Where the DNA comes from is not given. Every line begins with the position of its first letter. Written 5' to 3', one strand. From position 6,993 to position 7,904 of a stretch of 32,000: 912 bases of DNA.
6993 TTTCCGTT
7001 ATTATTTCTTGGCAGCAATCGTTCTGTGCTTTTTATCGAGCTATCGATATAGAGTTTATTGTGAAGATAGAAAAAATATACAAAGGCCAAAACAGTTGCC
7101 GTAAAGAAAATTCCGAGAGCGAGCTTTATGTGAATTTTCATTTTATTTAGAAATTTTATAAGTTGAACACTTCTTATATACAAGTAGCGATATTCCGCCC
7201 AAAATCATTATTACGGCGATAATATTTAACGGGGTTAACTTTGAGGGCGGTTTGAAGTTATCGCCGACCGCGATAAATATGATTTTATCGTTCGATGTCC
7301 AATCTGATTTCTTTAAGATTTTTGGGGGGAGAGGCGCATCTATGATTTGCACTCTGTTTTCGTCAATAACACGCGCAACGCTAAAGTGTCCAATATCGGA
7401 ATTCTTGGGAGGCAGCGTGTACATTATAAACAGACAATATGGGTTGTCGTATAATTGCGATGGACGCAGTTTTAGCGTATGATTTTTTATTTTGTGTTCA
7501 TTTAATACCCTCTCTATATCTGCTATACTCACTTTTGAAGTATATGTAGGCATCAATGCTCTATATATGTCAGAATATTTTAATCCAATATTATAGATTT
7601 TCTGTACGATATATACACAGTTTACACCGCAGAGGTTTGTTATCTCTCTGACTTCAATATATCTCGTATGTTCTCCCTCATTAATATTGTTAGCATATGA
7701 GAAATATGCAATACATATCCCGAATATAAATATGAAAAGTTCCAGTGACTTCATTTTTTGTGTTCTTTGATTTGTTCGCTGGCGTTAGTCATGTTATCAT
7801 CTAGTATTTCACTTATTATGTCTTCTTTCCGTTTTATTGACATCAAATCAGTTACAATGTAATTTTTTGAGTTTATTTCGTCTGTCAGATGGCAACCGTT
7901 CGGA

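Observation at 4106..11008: Eight-gene low-GC operon encoding only envelope proteins: candidate undescribed surface-protein maturation or attachment system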

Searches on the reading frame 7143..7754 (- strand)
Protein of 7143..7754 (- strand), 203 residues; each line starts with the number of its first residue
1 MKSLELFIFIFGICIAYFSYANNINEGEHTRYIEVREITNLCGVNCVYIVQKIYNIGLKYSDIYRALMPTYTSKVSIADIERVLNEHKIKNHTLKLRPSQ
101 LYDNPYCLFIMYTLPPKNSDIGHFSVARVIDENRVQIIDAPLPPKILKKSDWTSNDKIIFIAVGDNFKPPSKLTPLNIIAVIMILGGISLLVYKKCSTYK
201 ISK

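Call 3: search_protein_families(library=pfam, proteins=[window:7143-7754:-], max_evalue=0.1)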
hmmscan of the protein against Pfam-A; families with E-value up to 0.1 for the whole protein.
window:7143-7754:- (203 aa): 4 families
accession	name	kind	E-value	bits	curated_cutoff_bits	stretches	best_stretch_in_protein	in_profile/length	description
PF03412.21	Peptidase_C39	-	3e-08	34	22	1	40-151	11-116/133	Peptidase C39 family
PF00892.27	EamA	-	0.059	14.1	28.2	0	172-192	114-134/135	EamA-like transporter family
PF06966.17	DUF1295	-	0.069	13.1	20.4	0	6-58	45-101/235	Protein of unknown function (DUF1295)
PF18106.7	Rol_Rep_N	-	0.09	13.5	23.7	0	44-96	14-66/91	Rolling Circle replication initiation protein N-terminal domain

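Call 5: search_protein_families(library=ncbifam, proteins=[window:7143-7754:-], max_evalue=0.1)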
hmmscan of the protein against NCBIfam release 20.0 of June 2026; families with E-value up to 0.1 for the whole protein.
window:7143-7754:- (203 aa): 0 families

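Call 7: find_encoding_contigs(protein=window:7143-7754:-, flank=10000, max_places=6)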
Protein window:7143-7754:- (203 aa): 22 contigs read that carry it; 6 places shown.
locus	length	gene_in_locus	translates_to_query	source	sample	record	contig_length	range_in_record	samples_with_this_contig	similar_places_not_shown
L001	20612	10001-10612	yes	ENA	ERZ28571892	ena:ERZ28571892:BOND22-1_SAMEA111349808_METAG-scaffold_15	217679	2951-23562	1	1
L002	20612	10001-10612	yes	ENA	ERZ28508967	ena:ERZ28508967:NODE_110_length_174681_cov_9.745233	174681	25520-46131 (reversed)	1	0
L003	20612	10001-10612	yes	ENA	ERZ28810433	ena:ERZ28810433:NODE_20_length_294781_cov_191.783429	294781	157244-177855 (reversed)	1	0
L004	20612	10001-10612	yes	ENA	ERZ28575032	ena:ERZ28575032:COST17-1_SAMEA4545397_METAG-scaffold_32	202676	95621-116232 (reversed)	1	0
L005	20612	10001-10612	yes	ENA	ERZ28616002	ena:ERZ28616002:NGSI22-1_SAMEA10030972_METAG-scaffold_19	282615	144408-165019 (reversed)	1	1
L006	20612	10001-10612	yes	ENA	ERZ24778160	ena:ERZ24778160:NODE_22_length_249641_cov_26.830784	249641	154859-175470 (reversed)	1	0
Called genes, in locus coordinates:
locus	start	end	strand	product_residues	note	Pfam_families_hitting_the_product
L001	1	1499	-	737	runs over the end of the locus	-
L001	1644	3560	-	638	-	-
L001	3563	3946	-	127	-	-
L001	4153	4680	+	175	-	-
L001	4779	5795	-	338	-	-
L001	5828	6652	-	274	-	-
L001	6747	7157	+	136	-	PF00581:Rhodanese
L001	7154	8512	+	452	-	-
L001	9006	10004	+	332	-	-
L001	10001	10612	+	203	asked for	PF03412:Peptidase_C39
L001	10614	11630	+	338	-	PF07610:DUF1573 (weak)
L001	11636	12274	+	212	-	PF07610:DUF1573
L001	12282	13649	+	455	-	PF04932:Wzy_C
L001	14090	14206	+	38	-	-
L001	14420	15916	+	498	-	PF25023:TEN_YD-shell, PF05593:RHS_repeat (faint), PF10908:Tlde1_dom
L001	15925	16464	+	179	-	-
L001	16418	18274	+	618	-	-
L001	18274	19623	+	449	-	PF04932:Wzy_C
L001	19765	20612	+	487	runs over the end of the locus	-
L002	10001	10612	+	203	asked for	PF03412:Peptidase_C39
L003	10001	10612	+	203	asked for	PF03412:Peptidase_C39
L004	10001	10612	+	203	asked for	PF03412:Peptidase_C39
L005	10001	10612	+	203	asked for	PF03412:Peptidase_C39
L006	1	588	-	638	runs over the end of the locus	-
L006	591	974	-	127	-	-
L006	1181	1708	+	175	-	-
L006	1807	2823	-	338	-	-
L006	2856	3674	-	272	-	-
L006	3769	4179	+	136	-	PF00581:Rhodanese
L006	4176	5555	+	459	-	-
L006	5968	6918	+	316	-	-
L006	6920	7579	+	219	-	PF07610:DUF1573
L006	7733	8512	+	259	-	-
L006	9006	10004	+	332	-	-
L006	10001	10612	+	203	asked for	PF03412:Peptidase_C39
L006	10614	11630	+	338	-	PF07610:DUF1573 (weak), PF22544:HYDIN_VesB_CFA65-like_Ig (faint)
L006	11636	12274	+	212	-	PF07610:DUF1573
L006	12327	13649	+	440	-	PF04932:Wzy_C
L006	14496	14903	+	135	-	PF09562:RE_LlaMI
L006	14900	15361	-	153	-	PF00145:DNA_methylase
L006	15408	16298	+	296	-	PF00145:DNA_methylase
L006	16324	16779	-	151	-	PF03852:Vsr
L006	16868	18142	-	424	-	PF13173:AAA_14, PF13635:DUF4143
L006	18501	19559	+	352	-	PF00145:DNA_methylase, PF03602:Cons_hypoth95 (weak)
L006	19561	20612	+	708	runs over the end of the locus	PF13589:HATPase_c_3, PF02518:HATPase_c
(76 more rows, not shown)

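Call 10: find_homologous_proteins(query=window:7143-7754:-, max_evalue=0.001)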
Query window:7143-7754:- (203 aa): 27 proteins with E <= 0.001 among 74 candidates.
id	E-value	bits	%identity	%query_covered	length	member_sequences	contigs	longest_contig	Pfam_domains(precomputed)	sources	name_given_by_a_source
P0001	8.3e-130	448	100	100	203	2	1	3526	PF03412.22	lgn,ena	-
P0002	9.2e-130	448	99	100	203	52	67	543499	PF03412.22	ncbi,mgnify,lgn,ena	mgnify:FL=1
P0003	6.7e-113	393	89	100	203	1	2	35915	PF03412.22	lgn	-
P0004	9.2e-100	350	78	100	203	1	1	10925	PF03412.22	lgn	-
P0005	5.5e-77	276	75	84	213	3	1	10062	PF03412.22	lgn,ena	-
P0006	3.3e-71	257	63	98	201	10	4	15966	PF03412.22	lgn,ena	-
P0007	4.6e-68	247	60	98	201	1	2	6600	PF03412.22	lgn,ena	-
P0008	1.7e-67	245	80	70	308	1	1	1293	-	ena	-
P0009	4.6e-67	244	68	84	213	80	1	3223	PF03412.22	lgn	-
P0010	2.8e-66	241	67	84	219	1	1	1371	PF03412.22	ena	-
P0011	2.1e-65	238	66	84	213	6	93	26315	PF03412.22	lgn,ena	-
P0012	6.9e-63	230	55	98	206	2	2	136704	PF03412.22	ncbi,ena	-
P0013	3.3e-60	221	61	84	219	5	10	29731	PF03412.22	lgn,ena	-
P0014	1.5e-59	219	61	80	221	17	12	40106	PF03412.22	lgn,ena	-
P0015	1.6e-59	219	54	100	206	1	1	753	PF03412.22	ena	-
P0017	7.1e-53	197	49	96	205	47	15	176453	PF03412.22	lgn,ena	-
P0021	4.6e-52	195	51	88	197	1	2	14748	PF03412.22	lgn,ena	-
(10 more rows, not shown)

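Call 11: find_encoding_contigs(protein=P0017, flank=10000, max_places=3)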
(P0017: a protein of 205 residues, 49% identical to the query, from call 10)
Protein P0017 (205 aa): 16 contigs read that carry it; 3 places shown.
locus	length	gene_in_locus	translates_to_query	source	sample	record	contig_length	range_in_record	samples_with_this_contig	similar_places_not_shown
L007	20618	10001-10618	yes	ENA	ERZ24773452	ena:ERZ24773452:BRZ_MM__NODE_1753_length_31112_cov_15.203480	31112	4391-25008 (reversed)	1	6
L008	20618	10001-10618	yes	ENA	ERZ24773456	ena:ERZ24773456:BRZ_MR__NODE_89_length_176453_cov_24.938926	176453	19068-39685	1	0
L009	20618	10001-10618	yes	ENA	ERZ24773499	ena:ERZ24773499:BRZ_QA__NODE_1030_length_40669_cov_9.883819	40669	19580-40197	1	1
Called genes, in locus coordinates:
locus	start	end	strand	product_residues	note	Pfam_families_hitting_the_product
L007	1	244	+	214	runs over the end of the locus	PF07610:DUF1573, PF22544:HYDIN_VesB_CFA65-like_Ig (weak)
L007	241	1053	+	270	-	-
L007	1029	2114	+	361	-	-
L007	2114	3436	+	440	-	PF04932:Wzy_C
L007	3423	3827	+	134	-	PF00581:Rhodanese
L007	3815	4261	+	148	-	PF07291:MauE, PF07681:DoxX (weak)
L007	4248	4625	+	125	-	-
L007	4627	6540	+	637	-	-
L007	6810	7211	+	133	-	PF00581:Rhodanese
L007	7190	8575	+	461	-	-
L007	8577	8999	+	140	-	-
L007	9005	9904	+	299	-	-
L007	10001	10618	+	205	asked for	PF03412:Peptidase_C39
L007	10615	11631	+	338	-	PF07610:DUF1573 (weak)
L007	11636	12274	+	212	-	PF07610:DUF1573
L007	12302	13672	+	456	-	PF04932:Wzy_C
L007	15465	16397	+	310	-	-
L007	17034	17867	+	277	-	-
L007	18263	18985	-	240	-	-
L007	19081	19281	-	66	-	-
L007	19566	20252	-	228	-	-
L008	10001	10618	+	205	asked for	PF03412:Peptidase_C39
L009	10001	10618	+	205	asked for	PF03412:Peptidase_C39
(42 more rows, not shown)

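Call 12: find_encoding_contigs(protein=P0012, flank=10000, max_places=2)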
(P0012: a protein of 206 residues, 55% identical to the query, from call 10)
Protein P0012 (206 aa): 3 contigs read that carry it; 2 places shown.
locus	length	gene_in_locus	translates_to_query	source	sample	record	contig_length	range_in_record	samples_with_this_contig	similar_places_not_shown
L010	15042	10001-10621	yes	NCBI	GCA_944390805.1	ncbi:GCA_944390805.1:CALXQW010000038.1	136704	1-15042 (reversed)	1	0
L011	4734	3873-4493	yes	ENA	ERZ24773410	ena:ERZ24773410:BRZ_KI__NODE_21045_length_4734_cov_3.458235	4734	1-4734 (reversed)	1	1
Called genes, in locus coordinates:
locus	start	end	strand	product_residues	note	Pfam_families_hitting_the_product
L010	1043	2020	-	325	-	PF01595:CNNM, PF00571:CBS (weak)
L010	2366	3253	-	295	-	PF01891:CbiM, PF13190:PDGLE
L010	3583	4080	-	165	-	PF00210:Ferritin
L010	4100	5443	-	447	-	PF21088:MS_channel_1st, PF00924:MS_channel_2nd, PF21082:MS_channel_3rd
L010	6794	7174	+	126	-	PF00581:Rhodanese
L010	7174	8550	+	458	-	-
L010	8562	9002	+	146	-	-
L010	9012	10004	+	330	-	-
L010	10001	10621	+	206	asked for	PF03412:Peptidase_C39 (weak)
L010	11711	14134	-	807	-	-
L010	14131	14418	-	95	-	PF22747:Zn_ribbon_DUF2089, PF09862:DUF2089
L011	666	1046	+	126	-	PF00581:Rhodanese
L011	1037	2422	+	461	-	-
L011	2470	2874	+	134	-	-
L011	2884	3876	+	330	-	-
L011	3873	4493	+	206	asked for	PF03412:Peptidase_C39 (weak)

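Call 14: find_related_loci(query=A1, collection=genome_contigs, flank=10000)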
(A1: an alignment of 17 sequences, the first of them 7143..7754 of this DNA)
Query A1 (203 aa) in genome_contigs; peptide patterns used: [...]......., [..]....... (x = any residue, [..] = any of these).
72 stretches matched a pattern; 1 encode a relative of the query (tblastn E <= 1e-3); 1 distinct loci.
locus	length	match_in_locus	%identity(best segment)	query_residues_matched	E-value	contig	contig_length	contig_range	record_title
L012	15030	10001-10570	55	4-193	4e-68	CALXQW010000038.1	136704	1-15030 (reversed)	MAG: uncultured Opitutales bacterium isolate E27__bin281 genome assembly, contig: E27__k127_3347664, whole genome shotgu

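Call 25: search_solved_structures(query=A1, max_evalue=1, show_alignments=2)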
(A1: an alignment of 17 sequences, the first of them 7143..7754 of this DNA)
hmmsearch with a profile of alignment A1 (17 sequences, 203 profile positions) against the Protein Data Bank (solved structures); distinct sequences matched with E-value up to 1: 2.
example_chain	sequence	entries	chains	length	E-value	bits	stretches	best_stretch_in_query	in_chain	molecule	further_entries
2x3g_A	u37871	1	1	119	0.031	16.6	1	17-92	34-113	SIRV1 HYPOTHETICAL PROTEIN ORF119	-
5unk_A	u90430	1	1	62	0.87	11.9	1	66-92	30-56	Sleeping Beauty transposase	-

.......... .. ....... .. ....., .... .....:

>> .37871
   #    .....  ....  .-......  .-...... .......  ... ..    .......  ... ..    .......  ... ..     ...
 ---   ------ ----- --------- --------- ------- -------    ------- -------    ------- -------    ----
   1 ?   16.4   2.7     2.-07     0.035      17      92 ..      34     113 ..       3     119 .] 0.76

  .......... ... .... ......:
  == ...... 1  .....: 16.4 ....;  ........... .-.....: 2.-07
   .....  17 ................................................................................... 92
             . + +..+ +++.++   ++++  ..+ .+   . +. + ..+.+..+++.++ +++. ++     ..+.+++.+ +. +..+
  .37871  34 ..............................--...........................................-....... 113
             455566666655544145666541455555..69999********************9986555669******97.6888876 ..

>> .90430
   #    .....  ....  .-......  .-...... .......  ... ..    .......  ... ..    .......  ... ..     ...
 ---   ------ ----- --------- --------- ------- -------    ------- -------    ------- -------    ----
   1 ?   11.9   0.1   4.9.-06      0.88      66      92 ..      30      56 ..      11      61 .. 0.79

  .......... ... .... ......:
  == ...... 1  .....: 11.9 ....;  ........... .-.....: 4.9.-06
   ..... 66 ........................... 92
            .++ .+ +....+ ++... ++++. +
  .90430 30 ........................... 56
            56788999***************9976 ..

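Call 27: search_protein_families(library=pfam, proteins=[L001:14420-15916:+, L001:15925-16464:+, L001:16418-18274:+, L001:18274-19623:+], max_evalue=0.05)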
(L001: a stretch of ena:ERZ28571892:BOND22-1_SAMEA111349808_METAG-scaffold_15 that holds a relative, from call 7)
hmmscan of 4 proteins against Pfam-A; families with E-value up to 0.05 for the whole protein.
L001:14420-15916:+ (498 aa): 2 families
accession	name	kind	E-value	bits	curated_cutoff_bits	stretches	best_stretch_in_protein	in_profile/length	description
PF05593.20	RHS_repeat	-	2e-13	50.8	22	2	113-141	1-30/38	RHS Repeat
PF10908.13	Tlde1_dom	-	1.5e-11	45.2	30.1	1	372-477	3-114/120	Tlde1 domain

L001:15925-16464:+ (179 aa): 2 families
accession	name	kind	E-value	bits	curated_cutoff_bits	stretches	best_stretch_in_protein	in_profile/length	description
PF24098.1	DUF7380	-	0.0049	17.1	27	1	44-127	85-165/177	Domain of unknown function (DUF7380)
PF13429.12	TPR_15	-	0.027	14.3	26.2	1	113-160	162-208/280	Tetratricopeptide repeat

L001:16418-18274:+ (618 aa): 1 family
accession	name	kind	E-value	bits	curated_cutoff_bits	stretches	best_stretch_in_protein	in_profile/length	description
PF00326.27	Peptidase_S9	-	0.0015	18.5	22.6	1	320-383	57-117/213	Prolyl oligopeptidase family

L001:18274-19623:+ (449 aa): 1 family
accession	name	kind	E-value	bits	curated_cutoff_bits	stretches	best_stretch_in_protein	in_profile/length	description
PF04932.20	Wzy_C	-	2e-17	63.8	31.7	1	59-199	4-148/149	O-Antigen ligase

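Call 52: find_encoding_contigs(protein=P0014, flank=10000, max_places=2)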
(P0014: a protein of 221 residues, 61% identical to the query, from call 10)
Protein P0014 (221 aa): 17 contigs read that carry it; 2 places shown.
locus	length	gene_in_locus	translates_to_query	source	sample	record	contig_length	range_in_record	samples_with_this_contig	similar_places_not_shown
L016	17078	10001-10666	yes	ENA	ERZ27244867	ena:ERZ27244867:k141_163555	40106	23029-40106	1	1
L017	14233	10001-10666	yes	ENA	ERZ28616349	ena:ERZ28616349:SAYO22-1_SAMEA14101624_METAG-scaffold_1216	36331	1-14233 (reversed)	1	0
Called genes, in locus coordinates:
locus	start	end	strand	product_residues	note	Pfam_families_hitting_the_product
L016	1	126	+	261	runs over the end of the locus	PF07610:DUF1573, PF22544:HYDIN_VesB_CFA65-like_Ig (weak)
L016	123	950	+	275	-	-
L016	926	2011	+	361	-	-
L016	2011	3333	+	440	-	PF04932:Wzy_C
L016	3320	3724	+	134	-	PF00581:Rhodanese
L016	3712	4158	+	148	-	PF07291:MauE, PF07681:DoxX (weak)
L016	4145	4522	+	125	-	-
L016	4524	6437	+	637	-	-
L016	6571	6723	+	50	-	-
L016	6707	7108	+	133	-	PF00581:Rhodanese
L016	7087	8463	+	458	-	-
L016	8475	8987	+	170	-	-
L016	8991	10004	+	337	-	-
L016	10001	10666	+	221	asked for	PF03412:Peptidase_C39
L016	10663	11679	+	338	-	PF07610:DUF1573 (weak)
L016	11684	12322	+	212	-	PF07610:DUF1573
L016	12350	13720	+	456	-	PF04932:Wzy_C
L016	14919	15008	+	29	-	-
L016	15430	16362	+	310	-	-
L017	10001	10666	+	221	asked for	PF03412:Peptidase_C39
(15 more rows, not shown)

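Call 53: find_encoding_contigs(protein=P0021, flank=10000, max_places=2)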
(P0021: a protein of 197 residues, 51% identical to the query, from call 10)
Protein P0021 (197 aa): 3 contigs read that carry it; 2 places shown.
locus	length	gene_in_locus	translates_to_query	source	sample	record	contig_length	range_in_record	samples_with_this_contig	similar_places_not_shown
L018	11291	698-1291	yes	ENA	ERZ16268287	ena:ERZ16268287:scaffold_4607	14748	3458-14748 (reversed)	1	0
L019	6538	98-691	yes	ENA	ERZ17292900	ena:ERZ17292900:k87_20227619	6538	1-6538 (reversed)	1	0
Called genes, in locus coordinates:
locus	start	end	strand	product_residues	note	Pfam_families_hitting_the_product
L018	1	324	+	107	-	?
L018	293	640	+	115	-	-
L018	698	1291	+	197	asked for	PF03412:Peptidase_C39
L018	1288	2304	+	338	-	PF07610:DUF1573 (faint)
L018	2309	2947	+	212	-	PF07610:DUF1573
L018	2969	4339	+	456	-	PF04932:Wzy_C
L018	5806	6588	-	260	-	-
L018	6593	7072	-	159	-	-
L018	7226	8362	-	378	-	PF04230:PS_pyruv_trans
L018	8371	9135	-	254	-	-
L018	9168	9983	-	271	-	PF03414:Glyco_transf_6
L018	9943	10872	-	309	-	PF01531:Glyco_transf_11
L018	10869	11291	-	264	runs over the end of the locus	PF01755:Glyco_transf_25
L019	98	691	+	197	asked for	PF03412:Peptidase_C39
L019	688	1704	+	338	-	PF07610:DUF1573 (faint)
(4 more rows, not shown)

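Call 55: find_encoding_contigs(protein=P0011, flank=10000, max_places=2)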
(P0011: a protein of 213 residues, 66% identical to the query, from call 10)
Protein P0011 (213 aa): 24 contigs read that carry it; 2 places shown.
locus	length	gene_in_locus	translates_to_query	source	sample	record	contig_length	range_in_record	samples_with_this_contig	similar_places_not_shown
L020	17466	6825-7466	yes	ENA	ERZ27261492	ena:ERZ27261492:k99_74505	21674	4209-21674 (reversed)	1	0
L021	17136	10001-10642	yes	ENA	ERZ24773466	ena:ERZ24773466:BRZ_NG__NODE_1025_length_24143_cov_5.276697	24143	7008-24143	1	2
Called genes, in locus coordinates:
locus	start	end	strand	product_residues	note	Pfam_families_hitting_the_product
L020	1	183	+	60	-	?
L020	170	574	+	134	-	PF00581:Rhodanese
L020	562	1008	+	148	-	PF07291:MauE, PF07681:DoxX (weak)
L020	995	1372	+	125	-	-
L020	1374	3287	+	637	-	-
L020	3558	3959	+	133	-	PF00581:Rhodanese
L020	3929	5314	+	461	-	-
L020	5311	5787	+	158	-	-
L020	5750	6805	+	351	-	-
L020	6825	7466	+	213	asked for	PF03412:Peptidase_C39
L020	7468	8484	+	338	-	PF07610:DUF1573 (weak)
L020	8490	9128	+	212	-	PF07610:DUF1573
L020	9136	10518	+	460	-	PF04932:Wzy_C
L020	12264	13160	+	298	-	-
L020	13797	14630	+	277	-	-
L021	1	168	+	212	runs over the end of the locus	PF07610:DUF1573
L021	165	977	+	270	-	-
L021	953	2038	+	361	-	-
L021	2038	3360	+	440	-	PF04932:Wzy_C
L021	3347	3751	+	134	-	PF00581:Rhodanese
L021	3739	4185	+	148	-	PF07291:MauE, PF07681:DoxX (weak)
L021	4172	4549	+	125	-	-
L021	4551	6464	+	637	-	-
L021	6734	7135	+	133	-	PF00581:Rhodanese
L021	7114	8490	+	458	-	-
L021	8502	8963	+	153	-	-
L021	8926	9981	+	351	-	-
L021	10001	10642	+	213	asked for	PF03412:Peptidase_C39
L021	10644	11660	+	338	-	PF07610:DUF1573 (weak)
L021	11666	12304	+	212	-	PF07610:DUF1573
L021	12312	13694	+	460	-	PF04932:Wzy_C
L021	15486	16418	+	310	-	-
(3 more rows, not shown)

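Call 56: find_encoding_contigs(protein=P0006, flank=10000, max_places=2)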
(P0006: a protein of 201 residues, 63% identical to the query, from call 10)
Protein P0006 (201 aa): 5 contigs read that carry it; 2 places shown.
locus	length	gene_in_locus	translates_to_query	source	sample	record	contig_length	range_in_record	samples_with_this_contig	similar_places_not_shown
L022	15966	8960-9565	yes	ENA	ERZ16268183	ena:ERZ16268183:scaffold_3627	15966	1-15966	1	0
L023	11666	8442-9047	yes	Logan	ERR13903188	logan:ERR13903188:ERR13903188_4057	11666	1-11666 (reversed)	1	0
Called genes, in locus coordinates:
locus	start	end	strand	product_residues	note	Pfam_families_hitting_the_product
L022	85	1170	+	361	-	-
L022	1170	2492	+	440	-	PF04932:Wzy_C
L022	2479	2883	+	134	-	PF00581:Rhodanese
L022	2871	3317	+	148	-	PF07291:MauE, PF07681:DoxX (weak)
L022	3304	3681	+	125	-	-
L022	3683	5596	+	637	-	-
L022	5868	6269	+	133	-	PF00581:Rhodanese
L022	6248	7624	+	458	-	-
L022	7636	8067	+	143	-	-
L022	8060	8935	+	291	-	-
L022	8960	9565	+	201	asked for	PF03412:Peptidase_C39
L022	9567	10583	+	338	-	PF07610:DUF1573 (weak)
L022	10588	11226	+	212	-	PF07610:DUF1573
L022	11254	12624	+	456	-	PF04932:Wzy_C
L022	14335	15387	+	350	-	-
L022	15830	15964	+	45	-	?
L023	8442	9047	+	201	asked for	PF03412:Peptidase_C39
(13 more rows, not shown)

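Call 70: search_protein_families(library=ncbifam, proteins=[L001:16418-18274:+], max_evalue=1)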
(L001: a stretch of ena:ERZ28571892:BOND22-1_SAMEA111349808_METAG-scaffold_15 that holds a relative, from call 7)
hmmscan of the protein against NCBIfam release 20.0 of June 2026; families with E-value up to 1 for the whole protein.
L001:16418-18274:+ (618 aa): 3 families
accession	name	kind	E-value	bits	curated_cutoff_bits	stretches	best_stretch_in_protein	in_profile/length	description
NF050058.1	e_dPHAscl_type1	hypoth_equivalog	5.8e-10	39.1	150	1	298-374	74-151/276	extracellular catalytic domain type 1 short-chain-length polyhydroxyalkanoate depolymerase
TIGR01840.1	esterase_phb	subfamily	6.5e-06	25.8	107.85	1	313-374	81-142/213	PHB depolymerase family esterase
TIGR02821.1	fghA_ester_D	equivalog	0.0011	18.6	281.7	1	313-355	124-166/275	S-formylglutathione hydrolase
